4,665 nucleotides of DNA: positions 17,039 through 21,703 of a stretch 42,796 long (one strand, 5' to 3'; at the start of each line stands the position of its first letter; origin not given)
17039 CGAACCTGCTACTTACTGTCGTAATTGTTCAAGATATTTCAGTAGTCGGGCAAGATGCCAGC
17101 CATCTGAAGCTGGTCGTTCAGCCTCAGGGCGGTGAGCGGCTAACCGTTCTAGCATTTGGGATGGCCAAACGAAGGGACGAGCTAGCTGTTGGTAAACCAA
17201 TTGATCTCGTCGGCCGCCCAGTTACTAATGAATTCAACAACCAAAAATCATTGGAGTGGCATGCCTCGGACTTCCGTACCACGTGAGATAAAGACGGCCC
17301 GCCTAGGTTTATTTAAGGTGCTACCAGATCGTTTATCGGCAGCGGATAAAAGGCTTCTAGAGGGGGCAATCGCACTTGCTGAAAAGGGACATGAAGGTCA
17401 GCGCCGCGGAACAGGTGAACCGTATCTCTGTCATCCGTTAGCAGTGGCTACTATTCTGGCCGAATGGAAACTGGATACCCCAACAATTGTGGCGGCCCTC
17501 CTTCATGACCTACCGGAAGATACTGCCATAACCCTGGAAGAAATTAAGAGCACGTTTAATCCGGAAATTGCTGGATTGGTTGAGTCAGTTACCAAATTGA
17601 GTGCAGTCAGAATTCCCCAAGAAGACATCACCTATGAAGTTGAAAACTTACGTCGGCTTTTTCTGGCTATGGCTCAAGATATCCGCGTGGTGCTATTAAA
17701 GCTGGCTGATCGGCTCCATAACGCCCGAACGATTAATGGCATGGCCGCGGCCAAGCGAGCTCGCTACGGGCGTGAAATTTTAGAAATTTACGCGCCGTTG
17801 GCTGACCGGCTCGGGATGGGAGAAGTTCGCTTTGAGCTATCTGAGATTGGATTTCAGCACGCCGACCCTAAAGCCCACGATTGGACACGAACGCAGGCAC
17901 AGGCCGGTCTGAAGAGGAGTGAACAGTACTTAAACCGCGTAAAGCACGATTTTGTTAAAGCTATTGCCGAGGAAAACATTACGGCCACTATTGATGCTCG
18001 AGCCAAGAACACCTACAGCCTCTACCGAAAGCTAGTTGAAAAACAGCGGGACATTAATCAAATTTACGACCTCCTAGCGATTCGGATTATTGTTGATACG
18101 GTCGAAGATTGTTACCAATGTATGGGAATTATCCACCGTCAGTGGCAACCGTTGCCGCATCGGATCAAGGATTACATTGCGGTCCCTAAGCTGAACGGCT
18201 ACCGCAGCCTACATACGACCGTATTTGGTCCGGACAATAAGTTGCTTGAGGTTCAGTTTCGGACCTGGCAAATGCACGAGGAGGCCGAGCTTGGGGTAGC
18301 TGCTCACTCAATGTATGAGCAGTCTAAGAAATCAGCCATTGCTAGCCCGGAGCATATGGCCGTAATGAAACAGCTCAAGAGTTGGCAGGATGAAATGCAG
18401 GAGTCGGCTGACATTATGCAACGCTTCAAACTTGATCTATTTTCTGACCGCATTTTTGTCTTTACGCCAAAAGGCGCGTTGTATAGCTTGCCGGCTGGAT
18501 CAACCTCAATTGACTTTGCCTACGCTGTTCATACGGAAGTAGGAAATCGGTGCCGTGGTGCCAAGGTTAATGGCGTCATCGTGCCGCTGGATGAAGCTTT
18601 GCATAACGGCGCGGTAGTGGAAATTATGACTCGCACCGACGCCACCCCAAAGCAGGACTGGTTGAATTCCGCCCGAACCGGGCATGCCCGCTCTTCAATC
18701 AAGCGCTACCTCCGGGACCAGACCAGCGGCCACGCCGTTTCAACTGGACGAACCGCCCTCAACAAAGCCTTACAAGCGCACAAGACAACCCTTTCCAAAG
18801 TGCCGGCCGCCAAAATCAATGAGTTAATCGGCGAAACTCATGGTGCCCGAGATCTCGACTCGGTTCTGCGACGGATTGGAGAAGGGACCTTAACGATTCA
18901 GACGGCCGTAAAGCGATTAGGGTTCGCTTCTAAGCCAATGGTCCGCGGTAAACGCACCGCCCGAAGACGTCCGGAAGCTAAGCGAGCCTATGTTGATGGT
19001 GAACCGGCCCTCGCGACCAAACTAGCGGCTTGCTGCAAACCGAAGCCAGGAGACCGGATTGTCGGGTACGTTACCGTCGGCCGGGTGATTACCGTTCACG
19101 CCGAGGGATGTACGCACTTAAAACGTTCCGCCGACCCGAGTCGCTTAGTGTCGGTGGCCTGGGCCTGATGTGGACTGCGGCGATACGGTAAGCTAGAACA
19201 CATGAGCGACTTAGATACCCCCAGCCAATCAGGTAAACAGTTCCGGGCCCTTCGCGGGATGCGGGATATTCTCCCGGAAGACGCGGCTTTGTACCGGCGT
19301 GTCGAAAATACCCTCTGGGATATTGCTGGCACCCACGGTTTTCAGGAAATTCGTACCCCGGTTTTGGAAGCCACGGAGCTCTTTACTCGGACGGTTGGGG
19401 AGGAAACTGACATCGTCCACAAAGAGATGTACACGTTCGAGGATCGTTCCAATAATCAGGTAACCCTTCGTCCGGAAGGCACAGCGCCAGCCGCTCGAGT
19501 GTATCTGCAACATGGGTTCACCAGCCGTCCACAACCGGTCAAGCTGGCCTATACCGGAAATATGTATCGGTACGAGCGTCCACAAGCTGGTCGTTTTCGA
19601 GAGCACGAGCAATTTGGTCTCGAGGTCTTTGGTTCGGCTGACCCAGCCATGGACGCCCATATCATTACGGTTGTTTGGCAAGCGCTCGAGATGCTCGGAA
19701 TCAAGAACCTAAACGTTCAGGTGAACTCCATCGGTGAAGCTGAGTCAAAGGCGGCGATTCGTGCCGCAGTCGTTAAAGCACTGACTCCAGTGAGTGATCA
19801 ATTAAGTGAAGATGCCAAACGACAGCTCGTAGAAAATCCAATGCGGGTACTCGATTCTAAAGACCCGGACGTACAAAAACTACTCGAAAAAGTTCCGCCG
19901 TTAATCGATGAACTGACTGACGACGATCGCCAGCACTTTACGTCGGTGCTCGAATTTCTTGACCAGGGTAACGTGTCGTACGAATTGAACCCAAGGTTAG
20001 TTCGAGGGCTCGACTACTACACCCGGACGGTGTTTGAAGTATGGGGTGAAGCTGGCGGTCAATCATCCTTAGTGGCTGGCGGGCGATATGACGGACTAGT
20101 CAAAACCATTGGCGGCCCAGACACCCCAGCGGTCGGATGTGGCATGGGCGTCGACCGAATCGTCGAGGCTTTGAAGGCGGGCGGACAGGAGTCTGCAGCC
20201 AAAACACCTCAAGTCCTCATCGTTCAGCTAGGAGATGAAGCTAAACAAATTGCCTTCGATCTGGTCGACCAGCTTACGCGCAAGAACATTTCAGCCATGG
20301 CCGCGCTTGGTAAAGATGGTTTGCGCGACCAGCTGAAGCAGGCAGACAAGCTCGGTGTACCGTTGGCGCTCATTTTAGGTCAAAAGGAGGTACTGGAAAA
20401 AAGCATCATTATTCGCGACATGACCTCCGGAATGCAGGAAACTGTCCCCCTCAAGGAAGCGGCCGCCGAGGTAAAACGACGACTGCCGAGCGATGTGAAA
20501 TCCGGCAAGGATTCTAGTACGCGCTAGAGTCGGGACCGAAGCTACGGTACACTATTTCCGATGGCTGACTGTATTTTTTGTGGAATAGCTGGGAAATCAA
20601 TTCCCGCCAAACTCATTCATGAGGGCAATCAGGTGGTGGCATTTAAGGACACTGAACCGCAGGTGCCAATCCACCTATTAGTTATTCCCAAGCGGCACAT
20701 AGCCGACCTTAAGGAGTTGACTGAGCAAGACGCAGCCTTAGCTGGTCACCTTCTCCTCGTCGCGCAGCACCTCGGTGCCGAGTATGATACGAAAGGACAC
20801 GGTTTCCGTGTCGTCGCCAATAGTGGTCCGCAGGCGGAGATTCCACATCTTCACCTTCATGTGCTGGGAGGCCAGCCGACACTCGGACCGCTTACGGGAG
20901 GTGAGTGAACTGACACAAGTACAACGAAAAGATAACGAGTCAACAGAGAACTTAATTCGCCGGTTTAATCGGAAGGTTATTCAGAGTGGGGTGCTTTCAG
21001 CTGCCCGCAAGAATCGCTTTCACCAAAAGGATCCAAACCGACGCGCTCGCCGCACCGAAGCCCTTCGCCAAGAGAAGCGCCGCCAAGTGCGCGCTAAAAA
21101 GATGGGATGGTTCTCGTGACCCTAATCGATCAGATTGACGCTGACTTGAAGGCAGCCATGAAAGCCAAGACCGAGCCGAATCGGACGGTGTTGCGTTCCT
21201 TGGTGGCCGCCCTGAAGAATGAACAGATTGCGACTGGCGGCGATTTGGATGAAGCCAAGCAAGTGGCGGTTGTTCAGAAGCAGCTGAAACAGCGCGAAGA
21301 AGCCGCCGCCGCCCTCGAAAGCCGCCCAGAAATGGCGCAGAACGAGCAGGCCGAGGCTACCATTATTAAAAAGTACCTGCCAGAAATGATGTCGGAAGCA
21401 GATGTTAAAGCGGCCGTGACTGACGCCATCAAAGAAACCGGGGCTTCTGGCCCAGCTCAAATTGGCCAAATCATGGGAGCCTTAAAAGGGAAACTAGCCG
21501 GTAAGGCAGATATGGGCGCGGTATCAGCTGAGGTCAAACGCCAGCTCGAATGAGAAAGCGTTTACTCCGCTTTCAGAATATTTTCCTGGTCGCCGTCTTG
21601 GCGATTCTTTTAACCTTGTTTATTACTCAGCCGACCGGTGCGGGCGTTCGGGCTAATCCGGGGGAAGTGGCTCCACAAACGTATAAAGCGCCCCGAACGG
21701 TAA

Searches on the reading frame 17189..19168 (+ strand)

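Call 68: search_protein_families(library=pfam, proteins=[window:17189-19168:+], max_evalue=0.00001)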
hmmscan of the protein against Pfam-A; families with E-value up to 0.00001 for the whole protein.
window:17189-19168:+ (659 aa): 5 families
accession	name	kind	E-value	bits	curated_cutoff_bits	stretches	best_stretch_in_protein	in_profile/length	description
PF13328.12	HD_4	-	1.7e-48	164.7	27.2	1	60-210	1-155/156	HD domain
PF04607.23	RelA_SpoT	-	2.1e-38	131.5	27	1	271-380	2-112/113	Region found in RelA / SpoT proteins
PF02824.27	TGS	-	8.2e-22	77.5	22.2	1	422-481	1-60/60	TGS domain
PF01966.28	HD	-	6.3e-12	46.2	22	1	80-178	2-115/116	HD domain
PF19296.4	RelA_AH_RIS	-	3.1e-08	34.4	23.8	0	495-582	4-87/185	RelA/SpoT, AH and RIS domains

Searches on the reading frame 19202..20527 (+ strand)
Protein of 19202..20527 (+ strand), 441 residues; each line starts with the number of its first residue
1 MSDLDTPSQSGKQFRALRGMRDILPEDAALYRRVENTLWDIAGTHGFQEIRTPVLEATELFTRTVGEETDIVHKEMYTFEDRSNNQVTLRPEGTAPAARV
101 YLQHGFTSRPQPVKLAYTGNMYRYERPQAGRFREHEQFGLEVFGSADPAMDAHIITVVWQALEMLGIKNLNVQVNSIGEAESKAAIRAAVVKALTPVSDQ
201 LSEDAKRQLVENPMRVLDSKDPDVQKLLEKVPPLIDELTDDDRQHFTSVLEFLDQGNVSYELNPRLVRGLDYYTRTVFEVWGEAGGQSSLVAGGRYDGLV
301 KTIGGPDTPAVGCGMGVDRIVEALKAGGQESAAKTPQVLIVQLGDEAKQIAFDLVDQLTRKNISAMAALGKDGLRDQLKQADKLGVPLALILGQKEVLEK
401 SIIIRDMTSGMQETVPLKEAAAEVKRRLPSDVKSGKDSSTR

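Call 68: search_protein_families(library=pfam, proteins=[window:19202-20527:+], max_evalue=0.00001)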
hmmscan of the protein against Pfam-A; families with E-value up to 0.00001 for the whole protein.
window:19202-20527:+ (441 aa): 3 families
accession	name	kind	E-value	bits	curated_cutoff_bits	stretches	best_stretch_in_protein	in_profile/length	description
PF13393.11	tRNA-synt_His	-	1.5e-45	156.3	25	1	19-320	1-308/308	Histidyl-tRNA synthetase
PF03129.25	HGTP_anticodon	-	3.2e-15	56.5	21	1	337-426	1-93/94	Anticodon binding domain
PF00587.30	tRNA-synt_2b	-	8.8e-14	52.4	29.3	1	77-288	1-129/179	tRNA synthetase class II core domain (G, H, P, S and T)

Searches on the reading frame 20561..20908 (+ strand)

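Call 68: search_protein_families(library=pfam, proteins=[window:20561-20908:+], max_evalue=0.00001)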
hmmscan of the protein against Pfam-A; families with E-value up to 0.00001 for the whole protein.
window:20561-20908:+ (115 aa): 2 families
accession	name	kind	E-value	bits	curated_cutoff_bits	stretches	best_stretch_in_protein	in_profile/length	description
PF01230.28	HIT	-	1.3e-20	74.2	21.5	1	13-105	3-96/98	HIT domain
PF11969.13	DcpS_C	-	4.1e-20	72.8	24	1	4-103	2-101/114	Scavenger mRNA decapping enzyme C-term binding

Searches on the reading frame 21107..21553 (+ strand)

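Call 68: search_protein_families(library=pfam, proteins=[window:21107-21553:+], max_evalue=0.00001)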
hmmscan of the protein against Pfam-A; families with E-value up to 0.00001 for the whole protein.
window:21107-21553:+ (148 aa): 1 family
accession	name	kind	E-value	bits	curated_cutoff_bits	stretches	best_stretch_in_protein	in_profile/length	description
PF09424.15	YqeY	-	5.2e-40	137.3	27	1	8-147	2-143/143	Yqey-like protein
